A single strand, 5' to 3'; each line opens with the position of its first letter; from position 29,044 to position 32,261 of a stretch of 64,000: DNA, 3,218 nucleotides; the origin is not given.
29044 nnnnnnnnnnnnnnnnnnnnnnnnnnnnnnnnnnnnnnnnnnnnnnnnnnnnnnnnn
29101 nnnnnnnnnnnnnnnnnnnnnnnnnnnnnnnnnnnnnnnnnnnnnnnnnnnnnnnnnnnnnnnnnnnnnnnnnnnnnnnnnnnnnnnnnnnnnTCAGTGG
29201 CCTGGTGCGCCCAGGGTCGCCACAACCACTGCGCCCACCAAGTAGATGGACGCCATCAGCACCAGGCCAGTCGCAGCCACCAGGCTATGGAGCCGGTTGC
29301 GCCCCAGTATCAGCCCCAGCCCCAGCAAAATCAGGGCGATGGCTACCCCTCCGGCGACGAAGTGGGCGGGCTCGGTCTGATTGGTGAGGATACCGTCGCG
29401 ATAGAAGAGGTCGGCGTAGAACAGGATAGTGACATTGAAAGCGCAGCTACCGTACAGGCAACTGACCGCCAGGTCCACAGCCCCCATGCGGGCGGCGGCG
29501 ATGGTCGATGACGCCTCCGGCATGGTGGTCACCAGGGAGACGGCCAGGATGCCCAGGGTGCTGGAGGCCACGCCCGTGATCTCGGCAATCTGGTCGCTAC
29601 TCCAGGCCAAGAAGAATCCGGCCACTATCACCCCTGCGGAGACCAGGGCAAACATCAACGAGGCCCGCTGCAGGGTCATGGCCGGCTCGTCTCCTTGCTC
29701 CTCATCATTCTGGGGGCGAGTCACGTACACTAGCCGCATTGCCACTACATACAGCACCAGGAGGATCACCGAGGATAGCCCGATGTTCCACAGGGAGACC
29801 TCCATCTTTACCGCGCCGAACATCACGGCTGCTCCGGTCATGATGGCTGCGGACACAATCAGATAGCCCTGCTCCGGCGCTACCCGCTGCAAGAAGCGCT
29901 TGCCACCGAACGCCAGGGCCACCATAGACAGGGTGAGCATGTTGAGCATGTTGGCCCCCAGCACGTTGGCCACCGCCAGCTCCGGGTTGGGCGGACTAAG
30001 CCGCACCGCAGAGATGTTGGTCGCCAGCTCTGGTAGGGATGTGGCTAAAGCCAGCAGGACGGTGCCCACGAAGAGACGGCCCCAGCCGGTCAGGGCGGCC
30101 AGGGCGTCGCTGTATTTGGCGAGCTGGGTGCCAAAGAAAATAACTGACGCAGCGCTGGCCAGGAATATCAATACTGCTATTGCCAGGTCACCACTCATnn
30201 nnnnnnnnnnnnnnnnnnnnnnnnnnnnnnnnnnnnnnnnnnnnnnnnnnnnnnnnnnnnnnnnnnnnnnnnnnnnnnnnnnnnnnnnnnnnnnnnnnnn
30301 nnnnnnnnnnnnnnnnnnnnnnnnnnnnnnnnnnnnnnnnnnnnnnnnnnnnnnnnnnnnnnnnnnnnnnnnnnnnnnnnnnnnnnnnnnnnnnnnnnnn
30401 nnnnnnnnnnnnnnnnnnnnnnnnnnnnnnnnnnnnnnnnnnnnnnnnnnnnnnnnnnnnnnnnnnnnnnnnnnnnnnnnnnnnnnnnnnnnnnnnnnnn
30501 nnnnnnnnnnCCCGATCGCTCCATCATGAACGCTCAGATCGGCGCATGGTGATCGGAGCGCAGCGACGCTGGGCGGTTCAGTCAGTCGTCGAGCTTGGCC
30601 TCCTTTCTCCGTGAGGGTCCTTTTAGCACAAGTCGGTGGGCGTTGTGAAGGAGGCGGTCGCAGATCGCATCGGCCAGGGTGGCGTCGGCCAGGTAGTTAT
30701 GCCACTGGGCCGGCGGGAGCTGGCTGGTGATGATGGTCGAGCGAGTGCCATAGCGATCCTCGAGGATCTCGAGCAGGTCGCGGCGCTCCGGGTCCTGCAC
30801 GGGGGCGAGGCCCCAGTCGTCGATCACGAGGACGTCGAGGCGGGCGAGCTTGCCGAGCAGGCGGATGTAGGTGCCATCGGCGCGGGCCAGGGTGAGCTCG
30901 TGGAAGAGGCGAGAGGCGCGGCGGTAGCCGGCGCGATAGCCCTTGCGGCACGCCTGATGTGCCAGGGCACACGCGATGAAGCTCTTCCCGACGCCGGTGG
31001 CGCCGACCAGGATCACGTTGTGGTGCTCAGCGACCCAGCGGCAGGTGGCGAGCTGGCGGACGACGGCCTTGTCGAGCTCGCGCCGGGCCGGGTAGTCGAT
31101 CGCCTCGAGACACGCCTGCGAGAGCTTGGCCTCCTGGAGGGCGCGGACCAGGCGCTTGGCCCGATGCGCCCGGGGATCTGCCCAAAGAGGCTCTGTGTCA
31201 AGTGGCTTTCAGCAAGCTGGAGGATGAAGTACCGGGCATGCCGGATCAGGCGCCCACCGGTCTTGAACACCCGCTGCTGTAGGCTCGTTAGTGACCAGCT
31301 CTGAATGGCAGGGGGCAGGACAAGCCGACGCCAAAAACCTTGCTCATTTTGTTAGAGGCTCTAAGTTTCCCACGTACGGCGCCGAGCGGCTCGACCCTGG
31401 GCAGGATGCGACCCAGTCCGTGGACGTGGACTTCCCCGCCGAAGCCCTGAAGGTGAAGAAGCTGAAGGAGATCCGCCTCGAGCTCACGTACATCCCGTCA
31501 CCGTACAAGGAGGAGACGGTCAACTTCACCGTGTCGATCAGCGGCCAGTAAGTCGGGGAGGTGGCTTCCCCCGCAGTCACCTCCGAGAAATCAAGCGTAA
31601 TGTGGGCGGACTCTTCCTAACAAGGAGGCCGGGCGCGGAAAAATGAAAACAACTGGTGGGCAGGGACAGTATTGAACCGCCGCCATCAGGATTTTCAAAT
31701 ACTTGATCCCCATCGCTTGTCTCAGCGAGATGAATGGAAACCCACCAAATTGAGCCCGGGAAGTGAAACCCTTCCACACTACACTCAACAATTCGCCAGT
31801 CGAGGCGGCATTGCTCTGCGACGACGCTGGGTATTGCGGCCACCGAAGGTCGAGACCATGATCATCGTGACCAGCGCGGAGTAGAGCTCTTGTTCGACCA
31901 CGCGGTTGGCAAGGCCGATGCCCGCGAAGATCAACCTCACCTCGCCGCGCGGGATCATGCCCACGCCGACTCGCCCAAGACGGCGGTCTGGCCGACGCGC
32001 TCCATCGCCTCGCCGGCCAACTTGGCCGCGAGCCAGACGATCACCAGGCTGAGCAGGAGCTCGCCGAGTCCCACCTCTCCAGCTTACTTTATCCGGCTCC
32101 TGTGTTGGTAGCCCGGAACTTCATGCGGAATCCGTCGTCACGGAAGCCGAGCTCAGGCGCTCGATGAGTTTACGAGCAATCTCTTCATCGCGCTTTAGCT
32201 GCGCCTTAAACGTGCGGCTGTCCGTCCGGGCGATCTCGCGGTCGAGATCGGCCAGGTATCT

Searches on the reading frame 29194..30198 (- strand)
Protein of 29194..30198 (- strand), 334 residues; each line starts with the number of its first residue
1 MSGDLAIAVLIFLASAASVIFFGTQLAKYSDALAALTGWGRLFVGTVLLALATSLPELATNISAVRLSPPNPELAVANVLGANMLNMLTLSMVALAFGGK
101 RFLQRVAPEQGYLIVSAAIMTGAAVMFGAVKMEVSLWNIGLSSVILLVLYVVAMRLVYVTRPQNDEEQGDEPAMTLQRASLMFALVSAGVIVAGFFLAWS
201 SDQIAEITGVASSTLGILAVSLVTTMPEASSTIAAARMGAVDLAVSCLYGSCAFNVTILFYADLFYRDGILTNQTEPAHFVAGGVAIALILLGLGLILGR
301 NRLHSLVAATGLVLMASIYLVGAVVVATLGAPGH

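Call 9: search_protein_families(library=pfam, max_evalue=0.01, proteins=[window:29194-30198:-])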
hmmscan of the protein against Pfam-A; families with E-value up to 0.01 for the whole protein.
window:29194-30198:- (334 aa): 1 family
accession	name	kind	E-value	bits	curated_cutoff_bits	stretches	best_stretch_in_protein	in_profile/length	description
PF01699.29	Na_Ca_ex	-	8.6e-26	91.1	24.9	2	8-157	2-149/151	Sodium/calcium exchanger protein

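Call 17: find_encoding_contigs(protein=window:29194-30198:-, flank=8000, max_places=10)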
Protein window:29194-30198:- (334 aa): 6 contigs read that carry it; 6 places shown.
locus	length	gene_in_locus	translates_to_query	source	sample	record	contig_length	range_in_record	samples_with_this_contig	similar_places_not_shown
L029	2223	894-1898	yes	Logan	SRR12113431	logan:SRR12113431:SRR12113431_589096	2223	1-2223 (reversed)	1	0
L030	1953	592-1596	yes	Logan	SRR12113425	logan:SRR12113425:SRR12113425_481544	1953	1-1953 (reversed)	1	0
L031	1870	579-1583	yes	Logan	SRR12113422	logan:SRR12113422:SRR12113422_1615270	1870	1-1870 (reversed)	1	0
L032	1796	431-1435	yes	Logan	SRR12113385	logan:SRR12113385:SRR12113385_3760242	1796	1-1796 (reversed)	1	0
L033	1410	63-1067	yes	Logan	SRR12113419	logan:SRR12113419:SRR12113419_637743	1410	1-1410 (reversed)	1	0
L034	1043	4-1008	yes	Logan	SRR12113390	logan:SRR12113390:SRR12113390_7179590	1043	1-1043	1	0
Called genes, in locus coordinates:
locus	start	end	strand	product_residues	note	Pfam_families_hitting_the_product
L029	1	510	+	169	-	?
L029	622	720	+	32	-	-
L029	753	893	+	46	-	-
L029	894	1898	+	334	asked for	PF01699:Na_Ca_ex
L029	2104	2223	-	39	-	?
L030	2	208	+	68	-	?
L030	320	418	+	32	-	-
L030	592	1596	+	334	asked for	PF01699:Na_Ca_ex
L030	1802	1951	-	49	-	?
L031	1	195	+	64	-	?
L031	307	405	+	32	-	-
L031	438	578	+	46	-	-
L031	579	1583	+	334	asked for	PF01699:Na_Ca_ex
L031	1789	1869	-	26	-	?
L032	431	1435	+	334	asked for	PF01699:Na_Ca_ex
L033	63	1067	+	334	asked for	PF01699:Na_Ca_ex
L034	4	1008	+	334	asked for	PF01699:Na_Ca_ex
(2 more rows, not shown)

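Call 29: find_homologous_proteins(query=window:29194-30198:-)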
Query window:29194-30198:- (334 aa): 992 proteins with E <= 0.001 among 8000 candidates; the best 120 are listed.
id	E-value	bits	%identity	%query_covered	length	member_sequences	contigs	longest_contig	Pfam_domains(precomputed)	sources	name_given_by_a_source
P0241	2.5e-191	653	96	100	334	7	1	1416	PF01699.30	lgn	-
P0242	8.0e-184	628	93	100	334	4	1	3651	PF01699.30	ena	-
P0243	1.7e-148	512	76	99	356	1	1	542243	PF01699.30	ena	-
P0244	3.4e-148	511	74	99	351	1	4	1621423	PF01699.30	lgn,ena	-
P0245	2.6e-147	508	77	99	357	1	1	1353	PF01699.30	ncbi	-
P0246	1.1e-146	506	74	99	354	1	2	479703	PF01699.30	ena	-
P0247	1.6e-146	506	74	99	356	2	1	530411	PF01699.30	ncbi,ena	-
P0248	1.2e-145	503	74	99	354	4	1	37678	PF01699.30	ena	-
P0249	1.3e-145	503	73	99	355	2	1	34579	PF01699.30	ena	-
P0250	2.3e-145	502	73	96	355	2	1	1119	PF01699.30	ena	-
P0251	6.8e-145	500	75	99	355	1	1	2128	PF01699.30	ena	-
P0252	7.0e-145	500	72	99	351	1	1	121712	PF01699.30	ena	-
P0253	7.3e-145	500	74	99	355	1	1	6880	PF01699.30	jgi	-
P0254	8.6e-145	500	74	99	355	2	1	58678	PF01699.30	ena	-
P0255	1.1e-144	500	73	99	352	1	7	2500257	PF01699.30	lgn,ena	-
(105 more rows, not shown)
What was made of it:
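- On Mobile insertion cassette (MIC): An intact 334-aa Na_Ca_ex gene of the same length as its closest homologues (calls 9, 29).
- On CaCA (Na+/Ca2+ exchanger) superfamily, for the cargo gene: The protein is 334 aa, like its 93-96% identical homologues (call 29).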

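Call 30: find_encoding_contigs(protein=P0242, flank=8000, max_places=6)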
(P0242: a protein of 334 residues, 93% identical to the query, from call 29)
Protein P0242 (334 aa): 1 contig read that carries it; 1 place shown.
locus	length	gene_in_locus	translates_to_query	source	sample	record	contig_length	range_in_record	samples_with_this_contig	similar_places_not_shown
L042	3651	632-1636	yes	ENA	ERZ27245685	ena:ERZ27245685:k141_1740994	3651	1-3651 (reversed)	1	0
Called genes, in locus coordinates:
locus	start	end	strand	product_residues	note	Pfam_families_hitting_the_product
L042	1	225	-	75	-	?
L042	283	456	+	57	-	-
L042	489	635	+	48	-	-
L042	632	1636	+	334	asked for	PF01699:Na_Ca_ex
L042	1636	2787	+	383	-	PF00999:Na_H_Exchanger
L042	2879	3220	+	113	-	-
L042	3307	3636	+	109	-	PF06305:LapA_dom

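Call 31: find_encoding_contigs(protein=P0241, flank=8000, max_places=6)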
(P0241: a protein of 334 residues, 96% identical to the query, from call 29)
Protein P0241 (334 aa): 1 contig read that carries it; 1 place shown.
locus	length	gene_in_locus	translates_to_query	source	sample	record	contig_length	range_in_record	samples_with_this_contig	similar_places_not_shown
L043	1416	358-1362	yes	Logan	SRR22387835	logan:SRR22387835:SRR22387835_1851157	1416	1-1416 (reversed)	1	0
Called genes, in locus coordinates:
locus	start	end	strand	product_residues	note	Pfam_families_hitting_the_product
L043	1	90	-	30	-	?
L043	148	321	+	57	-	-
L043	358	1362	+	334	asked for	PF01699:Na_Ca_ex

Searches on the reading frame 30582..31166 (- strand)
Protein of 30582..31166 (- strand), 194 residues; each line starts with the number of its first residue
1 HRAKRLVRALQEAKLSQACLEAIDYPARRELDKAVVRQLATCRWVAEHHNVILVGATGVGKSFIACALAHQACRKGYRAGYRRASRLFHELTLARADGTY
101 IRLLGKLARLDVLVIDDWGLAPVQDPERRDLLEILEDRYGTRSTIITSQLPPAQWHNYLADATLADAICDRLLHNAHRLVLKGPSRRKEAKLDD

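Call 9: search_protein_families(library=pfam, max_evalue=0.01, proteins=[window:30582-31166:-])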
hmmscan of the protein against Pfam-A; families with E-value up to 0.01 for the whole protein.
window:30582-31166:- (194 aa): 10 families
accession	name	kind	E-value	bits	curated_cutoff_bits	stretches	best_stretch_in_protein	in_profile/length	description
PF01695.23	IstB_IS21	-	1.8e-59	201.6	24.1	1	4-192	47-236/238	IstB-like ATP binding protein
PF20720.3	nSTAND3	-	3.8e-06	27.1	27.2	1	45-79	14-48/155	Novel STAND NTPase 3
PF25199.1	nSTAND_NTPase5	-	3.8e-05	24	34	1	25-117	18-104/145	Novel STAND NTPase 5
PF13481.12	AAA_25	-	7.5e-05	22.9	27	1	43-75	28-59/195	AAA domain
PF13191.12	AAA_16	-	0.00022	22.2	32.6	1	43-109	20-75/167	AAA ATPase domain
PF00308.24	Bac_DnaA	-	0.00096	19.8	23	1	33-153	20-142/162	Bacterial DnaA ATPAse domain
PF04851.21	ResIII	-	0.0011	19.3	22.5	1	38-78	14-53/164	Type III restriction enzyme, res subunit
PF00270.35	DEAD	-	0.0071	16.5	26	0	38-73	4-39/167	DEAD/DEAH box helicase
PF02562.22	PhoH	-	0.0078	16.2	27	0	36-75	7-46/205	PhoH-like protein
PF07728.20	AAA_5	-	0.009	16.5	22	0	50-74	1-25/139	AAA domain (dynein-related subfamily)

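Call 56: find_encoding_contigs(protein=window:30585-31151:-, flank=10000, max_places=10)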
Protein seq(189 aa) (189 aa): no gene with exactly this product is on record in the collection.

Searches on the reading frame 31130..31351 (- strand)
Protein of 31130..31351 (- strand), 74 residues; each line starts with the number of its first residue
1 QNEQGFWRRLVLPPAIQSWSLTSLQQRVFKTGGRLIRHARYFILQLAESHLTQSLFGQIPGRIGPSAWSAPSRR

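Call 9: search_protein_families(library=pfam, max_evalue=0.01, proteins=[window:31130-31351:-])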
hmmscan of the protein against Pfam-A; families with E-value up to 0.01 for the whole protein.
seq(74 aa): 1 family
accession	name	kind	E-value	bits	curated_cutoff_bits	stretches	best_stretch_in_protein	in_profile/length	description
PF13701.12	DDE_Tnp_1_4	-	9.7e-08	31.1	34.7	1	7-64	373-431/435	Transposase DDE domain group 1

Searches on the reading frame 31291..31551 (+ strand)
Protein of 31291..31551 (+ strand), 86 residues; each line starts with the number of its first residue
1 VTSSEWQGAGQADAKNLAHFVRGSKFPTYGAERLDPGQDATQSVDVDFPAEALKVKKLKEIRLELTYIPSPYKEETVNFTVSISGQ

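Call 23: find_encoding_contigs(protein=window:31291-31551:+, flank=8000, max_places=10)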
Protein window:31291-31551:+ (86 aa): 1 contig read that carries it; 1 place shown.
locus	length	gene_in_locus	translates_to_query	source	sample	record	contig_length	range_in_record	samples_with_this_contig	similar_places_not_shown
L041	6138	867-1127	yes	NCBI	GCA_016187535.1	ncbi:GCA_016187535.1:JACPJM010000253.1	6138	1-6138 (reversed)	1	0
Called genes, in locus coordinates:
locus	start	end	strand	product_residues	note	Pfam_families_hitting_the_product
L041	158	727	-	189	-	PF01695:IstB_IS21, PF20720:nSTAND3 (weak)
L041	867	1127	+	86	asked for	-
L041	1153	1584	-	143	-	-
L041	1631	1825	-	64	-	-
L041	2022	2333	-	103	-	-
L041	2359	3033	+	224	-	PF19027:DUF5752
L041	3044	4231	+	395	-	PF21269:TreT_GT1, PF20706:GT4-conflict, PF00534:Glycos_transf_1, PF13692:Glyco_trans_1_4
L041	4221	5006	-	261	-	PF02358:Trehalose_PPase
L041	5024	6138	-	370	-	PF00982:Glyco_transf_20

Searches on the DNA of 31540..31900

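Call 41: search_rna_families(source=window, start=31540, end=31900, threshold=evalue, max_evalue=1, show_alignments=2)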
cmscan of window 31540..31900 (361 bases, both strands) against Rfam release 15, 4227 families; matches with E-value up to 1: 0.
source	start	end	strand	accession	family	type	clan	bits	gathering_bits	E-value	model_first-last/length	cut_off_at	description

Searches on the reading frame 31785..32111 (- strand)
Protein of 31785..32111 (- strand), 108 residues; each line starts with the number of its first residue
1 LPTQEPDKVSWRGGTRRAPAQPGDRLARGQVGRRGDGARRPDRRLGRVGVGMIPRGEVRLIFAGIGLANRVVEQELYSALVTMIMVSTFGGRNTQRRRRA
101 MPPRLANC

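Call 9: search_protein_families(library=pfam, max_evalue=0.01, proteins=[window:31785-32111:-])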
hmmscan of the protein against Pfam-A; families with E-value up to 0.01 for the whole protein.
window:31785-32111:- (108 aa): 1 family
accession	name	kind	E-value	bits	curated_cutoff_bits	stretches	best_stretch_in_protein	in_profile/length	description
PF00999.27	Na_H_Exchanger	-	7.7e-06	25.4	26.2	1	48-89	322-363/375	Sodium/hydrogen exchanger, transmembrane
